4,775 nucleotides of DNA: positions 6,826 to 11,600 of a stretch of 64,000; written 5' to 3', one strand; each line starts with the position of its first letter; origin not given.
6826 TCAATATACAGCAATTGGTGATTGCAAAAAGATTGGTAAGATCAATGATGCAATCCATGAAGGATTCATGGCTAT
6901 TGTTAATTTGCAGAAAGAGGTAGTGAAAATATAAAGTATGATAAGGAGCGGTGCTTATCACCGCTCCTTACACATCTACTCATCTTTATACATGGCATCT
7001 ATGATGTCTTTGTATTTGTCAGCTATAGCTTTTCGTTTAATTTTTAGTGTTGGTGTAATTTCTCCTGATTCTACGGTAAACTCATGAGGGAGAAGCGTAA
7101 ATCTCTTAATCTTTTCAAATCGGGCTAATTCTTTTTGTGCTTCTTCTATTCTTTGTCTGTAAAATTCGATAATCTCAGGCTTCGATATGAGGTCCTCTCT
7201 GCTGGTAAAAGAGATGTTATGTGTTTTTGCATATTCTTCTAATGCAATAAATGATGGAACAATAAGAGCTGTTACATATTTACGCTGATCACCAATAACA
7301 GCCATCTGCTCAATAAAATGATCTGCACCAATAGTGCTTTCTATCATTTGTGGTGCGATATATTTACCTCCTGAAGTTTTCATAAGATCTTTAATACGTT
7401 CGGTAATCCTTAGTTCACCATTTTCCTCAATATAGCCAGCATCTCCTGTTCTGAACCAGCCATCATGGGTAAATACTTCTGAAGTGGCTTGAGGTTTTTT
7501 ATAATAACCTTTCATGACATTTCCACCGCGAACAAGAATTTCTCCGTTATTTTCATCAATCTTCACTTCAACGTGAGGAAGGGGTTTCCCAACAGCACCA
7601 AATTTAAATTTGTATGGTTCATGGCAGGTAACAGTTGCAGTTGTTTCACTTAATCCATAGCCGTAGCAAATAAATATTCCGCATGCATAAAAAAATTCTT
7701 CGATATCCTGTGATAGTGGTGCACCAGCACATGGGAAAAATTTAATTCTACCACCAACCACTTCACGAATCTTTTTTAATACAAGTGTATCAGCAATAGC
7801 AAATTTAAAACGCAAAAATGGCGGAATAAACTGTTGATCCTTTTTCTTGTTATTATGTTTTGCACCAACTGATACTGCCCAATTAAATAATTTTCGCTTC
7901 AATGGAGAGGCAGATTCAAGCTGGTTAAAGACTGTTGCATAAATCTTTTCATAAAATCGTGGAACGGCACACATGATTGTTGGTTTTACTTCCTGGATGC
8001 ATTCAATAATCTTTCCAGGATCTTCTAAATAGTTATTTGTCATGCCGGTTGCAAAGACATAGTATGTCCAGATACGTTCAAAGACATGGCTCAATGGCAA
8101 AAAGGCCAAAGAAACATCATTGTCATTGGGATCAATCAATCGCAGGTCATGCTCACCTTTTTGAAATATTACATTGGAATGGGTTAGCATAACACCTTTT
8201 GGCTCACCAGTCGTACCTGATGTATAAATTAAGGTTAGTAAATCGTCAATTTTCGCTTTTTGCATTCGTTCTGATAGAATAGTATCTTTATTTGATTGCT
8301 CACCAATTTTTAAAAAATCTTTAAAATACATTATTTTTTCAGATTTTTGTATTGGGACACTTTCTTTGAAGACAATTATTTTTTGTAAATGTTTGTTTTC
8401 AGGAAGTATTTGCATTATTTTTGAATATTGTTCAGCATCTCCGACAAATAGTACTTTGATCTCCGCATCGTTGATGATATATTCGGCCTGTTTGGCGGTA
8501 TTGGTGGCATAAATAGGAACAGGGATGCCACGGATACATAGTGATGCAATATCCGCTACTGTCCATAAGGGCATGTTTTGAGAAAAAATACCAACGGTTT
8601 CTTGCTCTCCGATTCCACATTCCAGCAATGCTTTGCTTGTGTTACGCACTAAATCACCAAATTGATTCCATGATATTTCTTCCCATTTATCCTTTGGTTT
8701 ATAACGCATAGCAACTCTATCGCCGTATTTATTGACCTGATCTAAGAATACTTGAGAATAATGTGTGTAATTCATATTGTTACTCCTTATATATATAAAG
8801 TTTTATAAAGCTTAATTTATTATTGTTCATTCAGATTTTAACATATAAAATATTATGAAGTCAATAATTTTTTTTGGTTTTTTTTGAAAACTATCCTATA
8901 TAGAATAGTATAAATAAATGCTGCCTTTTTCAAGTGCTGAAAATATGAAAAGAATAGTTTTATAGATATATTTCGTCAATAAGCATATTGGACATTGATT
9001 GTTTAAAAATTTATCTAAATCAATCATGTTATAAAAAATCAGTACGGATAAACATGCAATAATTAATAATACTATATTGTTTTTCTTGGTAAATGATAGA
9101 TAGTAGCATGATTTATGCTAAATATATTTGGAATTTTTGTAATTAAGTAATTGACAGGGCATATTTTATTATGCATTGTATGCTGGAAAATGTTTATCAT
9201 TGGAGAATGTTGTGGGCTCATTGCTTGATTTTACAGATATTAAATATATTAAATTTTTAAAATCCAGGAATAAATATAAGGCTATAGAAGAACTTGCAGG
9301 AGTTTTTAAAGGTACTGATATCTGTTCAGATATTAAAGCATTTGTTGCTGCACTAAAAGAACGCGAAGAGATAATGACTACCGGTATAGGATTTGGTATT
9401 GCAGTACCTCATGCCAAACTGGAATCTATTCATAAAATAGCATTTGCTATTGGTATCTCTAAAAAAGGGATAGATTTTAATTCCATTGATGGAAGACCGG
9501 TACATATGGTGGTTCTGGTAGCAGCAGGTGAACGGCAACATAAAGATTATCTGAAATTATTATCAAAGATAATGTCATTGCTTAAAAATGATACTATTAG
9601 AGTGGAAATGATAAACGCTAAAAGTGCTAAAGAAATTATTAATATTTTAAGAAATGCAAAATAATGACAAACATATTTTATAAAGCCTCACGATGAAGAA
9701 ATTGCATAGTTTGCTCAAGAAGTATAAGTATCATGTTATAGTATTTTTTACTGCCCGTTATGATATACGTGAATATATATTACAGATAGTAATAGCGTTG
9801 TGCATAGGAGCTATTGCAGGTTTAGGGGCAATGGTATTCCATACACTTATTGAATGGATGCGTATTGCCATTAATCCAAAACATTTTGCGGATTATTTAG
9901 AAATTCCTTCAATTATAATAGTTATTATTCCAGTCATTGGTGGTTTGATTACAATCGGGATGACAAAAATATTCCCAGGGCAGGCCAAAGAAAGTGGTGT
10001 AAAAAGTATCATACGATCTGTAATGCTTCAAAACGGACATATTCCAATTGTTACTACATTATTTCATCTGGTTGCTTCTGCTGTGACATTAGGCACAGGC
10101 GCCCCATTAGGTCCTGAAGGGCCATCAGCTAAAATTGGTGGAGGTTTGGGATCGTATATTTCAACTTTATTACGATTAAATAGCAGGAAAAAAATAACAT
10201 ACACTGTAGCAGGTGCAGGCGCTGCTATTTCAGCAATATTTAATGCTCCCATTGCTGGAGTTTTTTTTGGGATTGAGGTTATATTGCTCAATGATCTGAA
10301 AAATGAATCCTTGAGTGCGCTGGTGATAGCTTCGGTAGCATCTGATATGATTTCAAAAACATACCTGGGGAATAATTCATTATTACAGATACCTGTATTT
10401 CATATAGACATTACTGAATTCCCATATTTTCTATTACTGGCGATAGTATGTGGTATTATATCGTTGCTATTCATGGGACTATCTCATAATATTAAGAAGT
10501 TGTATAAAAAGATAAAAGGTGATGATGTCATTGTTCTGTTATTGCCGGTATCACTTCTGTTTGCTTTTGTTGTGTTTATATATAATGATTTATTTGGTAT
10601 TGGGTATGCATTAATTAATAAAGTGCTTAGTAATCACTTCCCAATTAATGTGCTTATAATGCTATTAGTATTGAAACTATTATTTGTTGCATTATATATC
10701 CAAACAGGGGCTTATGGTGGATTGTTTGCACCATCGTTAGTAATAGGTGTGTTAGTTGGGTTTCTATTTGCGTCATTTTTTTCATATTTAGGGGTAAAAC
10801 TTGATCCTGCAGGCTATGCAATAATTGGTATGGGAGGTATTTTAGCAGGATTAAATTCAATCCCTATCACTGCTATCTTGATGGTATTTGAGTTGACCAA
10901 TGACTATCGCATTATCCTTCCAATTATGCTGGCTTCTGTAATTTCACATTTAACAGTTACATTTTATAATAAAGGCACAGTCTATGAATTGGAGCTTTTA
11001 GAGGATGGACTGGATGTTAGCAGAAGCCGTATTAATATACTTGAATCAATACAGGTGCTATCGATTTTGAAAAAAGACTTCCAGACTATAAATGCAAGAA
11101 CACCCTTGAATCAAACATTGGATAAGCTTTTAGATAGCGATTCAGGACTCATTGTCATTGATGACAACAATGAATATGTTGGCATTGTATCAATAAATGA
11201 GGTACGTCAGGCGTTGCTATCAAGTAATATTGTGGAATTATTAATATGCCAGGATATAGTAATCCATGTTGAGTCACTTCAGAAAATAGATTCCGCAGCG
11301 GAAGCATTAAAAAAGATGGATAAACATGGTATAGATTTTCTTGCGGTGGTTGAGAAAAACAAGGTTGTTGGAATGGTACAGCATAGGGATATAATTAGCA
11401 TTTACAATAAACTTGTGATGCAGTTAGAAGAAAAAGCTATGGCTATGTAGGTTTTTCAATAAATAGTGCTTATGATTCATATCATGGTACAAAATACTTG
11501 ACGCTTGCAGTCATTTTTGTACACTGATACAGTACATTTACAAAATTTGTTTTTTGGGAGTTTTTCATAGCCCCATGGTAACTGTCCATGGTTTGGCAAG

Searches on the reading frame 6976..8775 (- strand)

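Call 66: search_protein_families(library=pfam, proteins=[window:6976-8775:-], max_evalue=0.0001)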
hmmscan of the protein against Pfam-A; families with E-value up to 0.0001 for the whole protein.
window:6976-8775:- (599 aa): 2 families
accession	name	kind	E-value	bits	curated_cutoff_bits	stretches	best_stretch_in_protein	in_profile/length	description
PF00501.34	AMP-binding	-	6.4e-77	259.4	29.9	1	12-425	3-384/384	AMP-binding enzyme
PF23562.2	AMP-binding_C_3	-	1.2e-12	48.7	20.8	1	464-598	3-122/124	AMP-binding enzyme C-terminal domain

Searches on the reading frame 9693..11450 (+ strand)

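Call 66: search_protein_families(library=pfam, proteins=[window:9693-11450:+], max_evalue=0.0001)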
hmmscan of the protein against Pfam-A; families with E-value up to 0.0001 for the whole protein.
window:9693-11450:+ (585 aa): 2 families
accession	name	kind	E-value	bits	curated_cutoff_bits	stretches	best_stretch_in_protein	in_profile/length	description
PF00654.25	Voltage_CLC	-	5.9e-83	279.3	24.8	1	83-421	1-344/346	Voltage gated chloride channel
PF00571.33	CBS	-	1.2e-15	58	24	2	458-509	4-56/57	CBS domain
